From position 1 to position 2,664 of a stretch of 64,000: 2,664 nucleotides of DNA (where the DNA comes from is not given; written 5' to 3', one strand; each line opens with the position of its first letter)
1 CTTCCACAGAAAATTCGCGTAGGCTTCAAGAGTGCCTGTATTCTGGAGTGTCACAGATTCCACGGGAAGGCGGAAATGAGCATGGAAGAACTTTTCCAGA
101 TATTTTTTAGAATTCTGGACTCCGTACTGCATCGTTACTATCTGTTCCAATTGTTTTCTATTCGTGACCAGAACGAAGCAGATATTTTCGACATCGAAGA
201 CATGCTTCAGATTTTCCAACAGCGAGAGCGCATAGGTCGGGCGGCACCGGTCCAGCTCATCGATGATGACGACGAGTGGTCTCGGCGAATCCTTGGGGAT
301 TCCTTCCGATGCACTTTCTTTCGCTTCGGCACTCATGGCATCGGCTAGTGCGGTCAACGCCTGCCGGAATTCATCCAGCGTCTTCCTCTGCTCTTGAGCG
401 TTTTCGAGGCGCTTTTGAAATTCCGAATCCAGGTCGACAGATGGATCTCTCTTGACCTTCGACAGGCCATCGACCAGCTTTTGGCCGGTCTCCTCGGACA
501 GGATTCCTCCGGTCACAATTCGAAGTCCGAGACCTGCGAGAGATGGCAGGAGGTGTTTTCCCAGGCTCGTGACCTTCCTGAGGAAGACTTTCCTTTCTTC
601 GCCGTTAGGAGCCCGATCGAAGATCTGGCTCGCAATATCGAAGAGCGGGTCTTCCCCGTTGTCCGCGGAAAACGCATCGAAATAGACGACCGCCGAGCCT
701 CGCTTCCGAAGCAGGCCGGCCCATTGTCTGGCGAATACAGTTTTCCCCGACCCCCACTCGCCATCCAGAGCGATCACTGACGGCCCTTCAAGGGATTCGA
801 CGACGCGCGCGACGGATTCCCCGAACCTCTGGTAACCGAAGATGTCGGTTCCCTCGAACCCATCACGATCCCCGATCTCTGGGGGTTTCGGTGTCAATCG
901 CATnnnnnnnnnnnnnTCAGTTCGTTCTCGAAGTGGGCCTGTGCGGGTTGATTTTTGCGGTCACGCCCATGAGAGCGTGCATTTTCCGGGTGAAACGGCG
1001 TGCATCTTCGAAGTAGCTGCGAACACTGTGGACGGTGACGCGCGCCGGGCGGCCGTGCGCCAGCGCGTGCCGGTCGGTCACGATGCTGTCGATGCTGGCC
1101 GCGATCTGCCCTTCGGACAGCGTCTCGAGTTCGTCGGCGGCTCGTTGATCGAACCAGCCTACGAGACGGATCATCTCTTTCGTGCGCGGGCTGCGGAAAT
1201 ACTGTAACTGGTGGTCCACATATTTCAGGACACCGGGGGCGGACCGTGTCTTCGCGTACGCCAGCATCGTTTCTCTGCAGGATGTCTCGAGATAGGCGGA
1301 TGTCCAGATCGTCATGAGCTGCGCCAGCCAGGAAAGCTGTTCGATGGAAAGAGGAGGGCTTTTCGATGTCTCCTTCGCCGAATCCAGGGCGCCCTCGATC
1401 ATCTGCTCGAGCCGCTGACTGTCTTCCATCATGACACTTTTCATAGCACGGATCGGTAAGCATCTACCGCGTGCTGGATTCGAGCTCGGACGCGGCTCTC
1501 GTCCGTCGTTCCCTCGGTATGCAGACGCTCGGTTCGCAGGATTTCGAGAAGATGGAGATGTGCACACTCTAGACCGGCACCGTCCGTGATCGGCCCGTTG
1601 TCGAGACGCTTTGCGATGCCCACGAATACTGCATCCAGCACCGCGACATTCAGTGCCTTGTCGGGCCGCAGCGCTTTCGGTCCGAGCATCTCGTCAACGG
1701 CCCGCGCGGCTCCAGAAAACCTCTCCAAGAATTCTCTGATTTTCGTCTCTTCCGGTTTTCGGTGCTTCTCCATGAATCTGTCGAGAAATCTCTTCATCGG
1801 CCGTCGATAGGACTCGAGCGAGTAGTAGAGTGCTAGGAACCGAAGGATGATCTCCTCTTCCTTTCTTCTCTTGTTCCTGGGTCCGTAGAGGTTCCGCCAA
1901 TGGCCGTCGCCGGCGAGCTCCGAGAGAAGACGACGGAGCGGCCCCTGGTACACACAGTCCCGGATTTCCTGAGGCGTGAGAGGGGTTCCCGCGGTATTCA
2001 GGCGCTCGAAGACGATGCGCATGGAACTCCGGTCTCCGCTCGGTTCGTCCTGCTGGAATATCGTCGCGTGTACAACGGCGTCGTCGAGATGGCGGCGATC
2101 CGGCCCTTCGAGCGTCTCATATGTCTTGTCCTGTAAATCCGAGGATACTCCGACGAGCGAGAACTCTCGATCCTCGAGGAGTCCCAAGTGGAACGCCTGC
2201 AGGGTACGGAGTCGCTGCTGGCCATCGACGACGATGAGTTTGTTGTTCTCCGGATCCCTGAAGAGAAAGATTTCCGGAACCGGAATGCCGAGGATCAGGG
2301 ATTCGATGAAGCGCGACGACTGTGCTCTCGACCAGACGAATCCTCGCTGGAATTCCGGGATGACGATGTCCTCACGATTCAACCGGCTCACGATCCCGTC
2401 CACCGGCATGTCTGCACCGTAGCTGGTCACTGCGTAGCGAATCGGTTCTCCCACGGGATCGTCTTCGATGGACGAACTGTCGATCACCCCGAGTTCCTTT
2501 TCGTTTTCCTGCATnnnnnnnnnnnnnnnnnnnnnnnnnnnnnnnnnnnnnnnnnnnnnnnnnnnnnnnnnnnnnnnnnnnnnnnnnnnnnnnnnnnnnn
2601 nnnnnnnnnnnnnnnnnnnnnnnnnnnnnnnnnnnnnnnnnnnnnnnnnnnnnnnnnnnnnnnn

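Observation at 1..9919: Six-gene co-directional defence island: HTH-SNF2-DUF3883 helicase, Gabija-like OLD/UvrD pair, DUF262/HEPN pair, KAP NTPase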

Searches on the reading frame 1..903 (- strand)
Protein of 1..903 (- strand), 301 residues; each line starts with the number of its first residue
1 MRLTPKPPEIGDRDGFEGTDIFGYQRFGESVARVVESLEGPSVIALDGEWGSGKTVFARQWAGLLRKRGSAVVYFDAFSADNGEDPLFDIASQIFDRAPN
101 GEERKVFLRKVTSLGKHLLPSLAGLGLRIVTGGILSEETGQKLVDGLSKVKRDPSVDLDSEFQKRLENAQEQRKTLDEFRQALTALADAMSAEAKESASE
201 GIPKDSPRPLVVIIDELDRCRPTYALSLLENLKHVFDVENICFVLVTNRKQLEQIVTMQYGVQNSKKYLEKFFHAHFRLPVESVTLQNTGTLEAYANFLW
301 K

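Call 8: search_protein_families(library=pfam, proteins=[window:1-903:-], max_evalue=0.01)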
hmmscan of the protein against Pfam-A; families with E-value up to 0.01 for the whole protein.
window:1-903:- (301 aa): 9 families
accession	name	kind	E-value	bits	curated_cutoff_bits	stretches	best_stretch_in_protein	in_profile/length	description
PF07693.20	KAP_NTPase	-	1.8e-35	123.1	20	1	29-283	6-229/293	KAP family P-loop domain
PF13401.12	AAA_22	-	8.4e-10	39.5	27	2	40-115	4-79/130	AAA domain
PF24883.2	NPHP3_N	-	2.6e-07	31.4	24.8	0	38-85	19-66/164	Nephrocystin 3, N-terminal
PF01637.24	ATPase_2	-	3e-05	24.4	33.2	1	41-246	20-153/225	ATPase domain predominantly from Archaea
PF13191.12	AAA_16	-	7.1e-05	23.8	32.6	1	40-241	23-164/167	AAA ATPase domain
PF05729.18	NACHT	-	0.00019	21.7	26.7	0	43-156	2-99/167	NACHT domain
PF25199.1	nSTAND_NTPase5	-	0.00059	20.1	34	1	31-81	25-82/145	Novel STAND NTPase 5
PF02367.23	TsaE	-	0.0012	19.2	26.6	1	32-65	12-45/128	Threonylcarbamoyl adenosine biosynthesis protein TsaE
PF00004.35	AAA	-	0.0028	18.5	21.2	0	194-251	53-112/131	ATPase family associated with various cellular activities (AAA)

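Call 9: search_protein_families(library=padloc, proteins=[window:1-903:-], max_evalue=0.01)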
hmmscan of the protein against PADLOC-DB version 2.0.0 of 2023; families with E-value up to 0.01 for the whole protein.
window:1-903:- (301 aa): 10 families
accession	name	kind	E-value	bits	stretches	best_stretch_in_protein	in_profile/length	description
PDLC04959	PDC-S20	-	1.8e-59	200.5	1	1-283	1-262/464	-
PDLC04956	PDC-S20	-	6.5e-53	178.7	1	16-291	8-264/450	-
PDLC04957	PDC-S20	-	1.3e-26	92.1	1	19-295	5-271/446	-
PDLC04958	PDC-S20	-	6.9e-22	76.4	1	39-279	27-246/458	-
PDLC02361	PifA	-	1.6e-18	64.6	1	19-283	16-258/720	PifA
PDLC02209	QatA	-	5.9e-11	39.7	1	19-281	10-283/646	-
PDLC02210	QatA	-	6.8e-09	32.8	1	24-283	11-281/593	-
PDLC04140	mad8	-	6.3e-07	27.2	1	24-224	8-207/314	mads_8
PDLC05031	PDC-S49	-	0.0015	15.4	0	44-74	27-57/624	-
PDLC02494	BrxD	-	0.0077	13.4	0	42-73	53-84/440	BrxD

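Call 23: find_related_loci(query=window:1-903:-, collection=genome_contigs, flank=10000)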
Query window:1-903:- (301 aa) in genome_contigs; peptide patterns used: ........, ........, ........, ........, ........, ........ (x = any residue, [..] = any of these).
140 stretches matched a pattern; 4 encode a relative of the query (tblastn E <= 1e-3); 4 distinct loci.
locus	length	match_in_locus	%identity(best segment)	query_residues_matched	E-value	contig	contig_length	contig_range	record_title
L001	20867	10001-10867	40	1-292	3e-58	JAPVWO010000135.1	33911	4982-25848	MAG: Candidatus Multivorans thiocomprendens isolate r_rhhh15 Seq135, whole genome shotgun sequence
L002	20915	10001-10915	36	1-301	3e-55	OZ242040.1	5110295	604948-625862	MAG: Candidatus Multivorans sp. isolate cd603fe2-36ea-45dd-b21b-4d1cbeb73145 genome assembly, chromosome: 1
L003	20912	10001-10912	35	1-300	2e-52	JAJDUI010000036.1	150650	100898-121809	MAG: Thermoanaerobaculia bacterium isolate jk18x1bzbins.73 k141_717122, whole genome shotgun sequence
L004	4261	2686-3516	37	4-273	2e-40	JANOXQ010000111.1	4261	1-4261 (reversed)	MAG: Sphingomonadales bacterium isolate VAR_35_metabat_185 VAR_35_k141_491055, whole genome shotgun sequence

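Call 36: search_protein_families(library=ncbifam, proteins=[window:1-903:-], max_evalue=0.01)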
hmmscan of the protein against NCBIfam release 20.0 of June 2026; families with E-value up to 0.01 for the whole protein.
window:1-903:- (301 aa): 1 family
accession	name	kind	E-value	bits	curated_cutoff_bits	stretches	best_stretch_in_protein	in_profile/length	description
NF041923.1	QatA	equivalog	7.5e-13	48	600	1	19-281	10-282/628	Qat anti-phage system ATPase QatA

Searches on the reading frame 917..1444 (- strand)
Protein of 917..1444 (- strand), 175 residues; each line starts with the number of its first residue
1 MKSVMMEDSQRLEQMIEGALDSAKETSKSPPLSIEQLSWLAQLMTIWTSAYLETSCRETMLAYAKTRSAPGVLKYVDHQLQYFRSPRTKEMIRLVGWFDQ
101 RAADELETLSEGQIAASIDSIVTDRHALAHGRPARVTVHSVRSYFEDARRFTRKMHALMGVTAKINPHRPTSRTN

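Call 8: search_protein_families(library=pfam, proteins=[window:917-1444:-], max_evalue=0.01)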
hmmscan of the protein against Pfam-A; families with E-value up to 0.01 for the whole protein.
window:917-1444:- (175 aa): 1 family
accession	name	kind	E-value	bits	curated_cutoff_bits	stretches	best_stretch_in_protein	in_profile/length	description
PF18735.6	HEPN_RiboL-PSP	-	2.4e-06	28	28.4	1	20-155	14-185/191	RiboL-PSP-HEPN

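Call 9: search_protein_families(library=padloc, proteins=[window:917-1444:-], max_evalue=0.01)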
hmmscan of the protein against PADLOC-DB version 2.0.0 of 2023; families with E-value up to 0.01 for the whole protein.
window:917-1444:- (175 aa): 0 families

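Call 19: find_encoding_contigs(protein=window:917-1444:-, flank=10000, max_places=6)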
Protein window:917-1444:- (175 aa): no gene with exactly this product is on record in the collection.

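Call 35: search_protein_families(library=padloc, proteins=[window:917-1444:-], max_evalue=10)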
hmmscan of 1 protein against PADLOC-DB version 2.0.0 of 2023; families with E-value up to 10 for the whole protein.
window:917-1444:- (175 aa): 0 families

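Call 36: search_protein_families(library=ncbifam, proteins=[window:917-1444:-], max_evalue=0.01)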
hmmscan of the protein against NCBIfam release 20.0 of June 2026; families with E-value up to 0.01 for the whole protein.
window:917-1444:- (175 aa): 0 families

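Call 66: search_protein_representatives(protein=window:917-1444:-)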
Query: 175 residues. Proteins with E-value up to 0.001 (for the whole library): 547; up to 1e-10: 106; up to 1e-30: 1. The best 150 are listed.
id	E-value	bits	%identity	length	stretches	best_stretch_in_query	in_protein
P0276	6.7e-54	198.9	64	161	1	6-161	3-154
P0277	8.1e-29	117.4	42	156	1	18-161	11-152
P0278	8.3e-28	114.1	43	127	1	35-158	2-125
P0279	2.5e-27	112.6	43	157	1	8-158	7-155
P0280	1.2e-25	107.1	42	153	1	5-159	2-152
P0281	6.0e-24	101.6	41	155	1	16-162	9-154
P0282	2.3e-23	99.7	41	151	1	6-158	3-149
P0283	4.6e-23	98.7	41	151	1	16-159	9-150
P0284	5.3e-23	98.5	45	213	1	8-153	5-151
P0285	2.7e-20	89.7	43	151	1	22-137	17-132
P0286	7.9e-20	88.2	38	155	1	6-151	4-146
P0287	3.3e-19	86.2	34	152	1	31-158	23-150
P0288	5.2e-19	85.5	35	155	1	38-160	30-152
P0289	5.7e-19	85.4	36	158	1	14-157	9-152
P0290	1.7e-18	83.9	31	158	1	12-154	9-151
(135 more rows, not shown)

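Call 68: search_protein_families(library=pfam, alignment_id=A2, max_evalue=0.01)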
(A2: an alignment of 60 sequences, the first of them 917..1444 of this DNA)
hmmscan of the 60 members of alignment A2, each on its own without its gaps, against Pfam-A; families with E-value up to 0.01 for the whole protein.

A. member 1, window:917-1444:- (175 aa): 1 family
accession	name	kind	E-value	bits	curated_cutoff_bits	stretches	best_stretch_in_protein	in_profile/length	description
PF18735.6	HEPN_RiboL-PSP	-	2.4e-06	28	28.4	1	20-155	14-185/191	RiboL-PSP-HEPN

B. families by the number of members that match (of 60 scanned): 10 families
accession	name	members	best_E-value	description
PF18735.6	HEPN_RiboL-PSP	59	4.5e-21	RiboL-PSP-HEPN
PF18737.6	HEPN_MAE_28990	30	5.4e-08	MAE_28990/MAE_18760-like HEPN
PF18731.6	HEPN_Swt1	11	2.9e-05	Swt1-like HEPN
PF18739.6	HEPN_Apea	11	7.9e-05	Apea-like HEPN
PF18730.6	HEPN_Cthe2314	1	0.0021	Cthe_2314-like HEPN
PF18999.5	DUF5728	1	0.0047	Family of unknown function (DUF5728)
PF07751.16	Abi_2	1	0.0048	Abi-like protein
PF14023.12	Bestrophin-like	1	0.005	Bestrophin-like domain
PF20797.2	HepT-like_2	1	0.0085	HepT-like protein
PF15112.11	DUF4559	1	0.0093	Domain of unknown function (DUF4559)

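Call 69: predict_structure(protein=window:917-1444:-)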
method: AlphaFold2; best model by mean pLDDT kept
length: 175 residues; sequences in the alignment: 1
mean_pLDDT: 43.3   pTM: 0.39
mean pLDDT of the five models: 43.3, 38.3, 37.8, 36.0, 35.1
residues with pLDDT >= 90: 0; 70-90: 0; 50-70: 40; < 50: 135
segments of 3 or more residues with pLDDT < 50: 1-52, 54-56, 67-72, 87-142, 158-175
pLDDT, mean of each block of 10 residues (from residue 1): 37 44 37 40 43 50 52 55 53 43 38 42 36 40 52 50 32 30
secondary structure, 60 per line:
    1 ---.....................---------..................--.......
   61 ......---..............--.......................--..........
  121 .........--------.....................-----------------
elements in order: H4-24 H34-51 H54-66 H70-83 H86-108 H111-129 H138-158

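Call 72: find_encoding_contigs(protein=P0276, flank=6000, max_places=3)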
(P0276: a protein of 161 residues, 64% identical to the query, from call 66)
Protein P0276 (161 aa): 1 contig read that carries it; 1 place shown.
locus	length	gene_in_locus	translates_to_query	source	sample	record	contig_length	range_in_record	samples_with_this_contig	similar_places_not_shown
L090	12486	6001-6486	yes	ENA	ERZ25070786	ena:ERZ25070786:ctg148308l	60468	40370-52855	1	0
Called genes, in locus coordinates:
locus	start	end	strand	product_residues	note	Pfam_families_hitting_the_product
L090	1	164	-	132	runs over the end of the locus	PF01850:PIN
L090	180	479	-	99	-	-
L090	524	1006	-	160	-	-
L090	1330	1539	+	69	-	PF09957:VapB_antitoxin (weak)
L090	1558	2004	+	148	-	PF01850:PIN (weak)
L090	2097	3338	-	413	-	PF13173:AAA_14, PF13635:DUF4143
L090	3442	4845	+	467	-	PF13020:NOV_C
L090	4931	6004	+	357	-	PF03235:GmrSD_N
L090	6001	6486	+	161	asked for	PF18735:HEPN_RiboL-PSP (weak)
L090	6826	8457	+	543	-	PF02463:SMC_N (weak), PF11398:DUF2813, PF13175:AAA_15, PF13476:AAA_23, PF13304:AAA_21, PF13175:AAA_15, PF20469:OLD-like_TOPRIM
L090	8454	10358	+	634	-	PF00580:UvrD-helicase, PF13245:AAA_19, PF13361:UvrD_C, PF13538:UvrD_C_2 (faint)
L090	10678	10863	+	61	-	-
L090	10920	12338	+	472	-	PF06634:DUF1156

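Call 73: find_encoding_contigs(protein=P0279, flank=6000, max_places=3)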
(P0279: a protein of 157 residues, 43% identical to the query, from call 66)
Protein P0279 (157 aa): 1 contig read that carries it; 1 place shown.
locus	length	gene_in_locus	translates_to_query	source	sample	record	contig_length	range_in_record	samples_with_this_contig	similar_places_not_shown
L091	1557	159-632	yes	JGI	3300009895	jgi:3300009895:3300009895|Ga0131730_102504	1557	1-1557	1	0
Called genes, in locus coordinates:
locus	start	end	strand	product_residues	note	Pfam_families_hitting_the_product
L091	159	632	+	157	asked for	PF18735:HEPN_RiboL-PSP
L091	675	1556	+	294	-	?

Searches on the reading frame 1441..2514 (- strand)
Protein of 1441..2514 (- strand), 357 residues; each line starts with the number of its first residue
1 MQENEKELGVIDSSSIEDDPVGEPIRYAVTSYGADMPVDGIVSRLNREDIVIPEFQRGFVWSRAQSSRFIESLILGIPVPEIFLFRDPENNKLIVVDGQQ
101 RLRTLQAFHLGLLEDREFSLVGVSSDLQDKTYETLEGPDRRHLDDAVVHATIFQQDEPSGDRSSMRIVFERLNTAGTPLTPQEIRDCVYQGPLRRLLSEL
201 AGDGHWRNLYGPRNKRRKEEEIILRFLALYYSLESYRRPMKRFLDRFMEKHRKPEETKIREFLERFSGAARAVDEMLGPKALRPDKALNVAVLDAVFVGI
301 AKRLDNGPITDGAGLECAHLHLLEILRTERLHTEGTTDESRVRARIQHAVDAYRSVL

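Call 8: search_protein_families(library=pfam, proteins=[window:1441-2514:-], max_evalue=0.01)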
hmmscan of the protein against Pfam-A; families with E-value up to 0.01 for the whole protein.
window:1441-2514:- (357 aa): 1 family
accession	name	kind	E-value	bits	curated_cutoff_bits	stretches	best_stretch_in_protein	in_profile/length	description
PF03235.19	GmrSD_N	-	2.8e-27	96.5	33.2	1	46-187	9-196/199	GmrSD restriction endonuclease, N-terminal domain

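Call 9: search_protein_families(library=padloc, proteins=[window:1441-2514:-], max_evalue=0.01)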
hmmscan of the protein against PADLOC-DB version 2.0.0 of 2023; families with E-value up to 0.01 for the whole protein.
window:1441-2514:- (357 aa): 17 families
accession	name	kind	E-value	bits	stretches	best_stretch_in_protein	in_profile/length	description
PDLC03877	NsnA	-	2.5e-60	202.8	1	31-350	46-376/385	-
PDLC04027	PD-T4-2_A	-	5.5e-50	168.4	1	51-353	54-361/363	-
PDLC04151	HEC-05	-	1.9e-08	31.5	1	30-81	20-71/600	-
PDLC03418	REase_II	-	1e-07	29.5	1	38-193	22-162/372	Type II restriction enzyme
PDLC04150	HEC-05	-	9.3e-07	26.1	1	38-86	10-58/583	-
PDLC04155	HEC-06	-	3.9e-06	23.6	1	38-106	9-84/562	-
PDLC04157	HEC-06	-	5.9e-06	23.2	1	36-106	9-86/558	-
PDLC02786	SspE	-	9.1e-06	22.3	0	64-115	38-108/766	SspE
PDLC02792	SspE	-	4e-05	20.2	0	92-133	90-132/771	SspE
PDLC02695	Orf5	-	4.6e-05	20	0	89-113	75-99/601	Orf5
PDLC04709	PDC-M55C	-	0.00021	18.1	1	38-87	17-66/554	-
PDLC04154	HEC-06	-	0.00035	17.4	1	49-113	23-93/569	-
PDLC02696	Orf5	-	0.001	16.1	0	52-113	3-72/558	Orf5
PDLC02686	Orf5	-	0.0016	15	1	45-107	16-91/566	Orf5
PDLC02783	SspE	-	0.0034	13.7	0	92-112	91-111/793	SspE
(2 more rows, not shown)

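Call 36: search_protein_families(library=ncbifam, proteins=[window:1441-2514:-], max_evalue=0.01)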
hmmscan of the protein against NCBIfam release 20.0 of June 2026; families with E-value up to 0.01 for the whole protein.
window:1441-2514:- (357 aa): 0 families
